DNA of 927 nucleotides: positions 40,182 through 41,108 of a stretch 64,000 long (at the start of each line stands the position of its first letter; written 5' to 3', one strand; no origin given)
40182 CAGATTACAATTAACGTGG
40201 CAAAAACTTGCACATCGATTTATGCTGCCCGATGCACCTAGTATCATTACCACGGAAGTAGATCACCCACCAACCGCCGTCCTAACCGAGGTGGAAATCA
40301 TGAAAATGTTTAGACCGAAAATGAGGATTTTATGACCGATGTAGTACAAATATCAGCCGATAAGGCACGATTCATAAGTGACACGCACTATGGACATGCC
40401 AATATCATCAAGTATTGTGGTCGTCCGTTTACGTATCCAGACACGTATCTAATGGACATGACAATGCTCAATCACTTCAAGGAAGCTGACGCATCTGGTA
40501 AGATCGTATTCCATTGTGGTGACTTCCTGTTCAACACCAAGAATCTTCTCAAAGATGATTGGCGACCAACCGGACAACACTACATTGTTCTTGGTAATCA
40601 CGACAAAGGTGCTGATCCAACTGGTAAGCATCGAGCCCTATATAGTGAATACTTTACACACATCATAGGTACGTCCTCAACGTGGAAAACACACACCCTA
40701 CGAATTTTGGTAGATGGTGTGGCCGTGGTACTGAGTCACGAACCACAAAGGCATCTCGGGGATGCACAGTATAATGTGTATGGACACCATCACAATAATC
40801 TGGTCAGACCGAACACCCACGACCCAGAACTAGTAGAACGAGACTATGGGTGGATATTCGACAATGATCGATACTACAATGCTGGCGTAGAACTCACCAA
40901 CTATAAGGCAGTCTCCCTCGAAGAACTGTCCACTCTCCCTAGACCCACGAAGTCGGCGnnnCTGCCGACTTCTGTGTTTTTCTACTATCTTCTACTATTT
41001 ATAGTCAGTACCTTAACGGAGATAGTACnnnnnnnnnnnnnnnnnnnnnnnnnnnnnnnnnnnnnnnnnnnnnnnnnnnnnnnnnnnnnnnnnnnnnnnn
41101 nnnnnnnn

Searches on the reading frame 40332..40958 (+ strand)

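Call 28: search_protein_families(library=pfam, proteins=[window:40332-40958:+], max_evalue=0.001)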
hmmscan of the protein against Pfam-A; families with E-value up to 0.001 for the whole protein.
window:40332-40958:+ (209 aa): 1 family
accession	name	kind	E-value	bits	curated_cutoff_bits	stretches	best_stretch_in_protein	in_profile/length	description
PF12850.12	Metallophos_2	-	1e-07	32.5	27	1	14-159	5-122/154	Calcineurin-like phosphoesterase superfamily domain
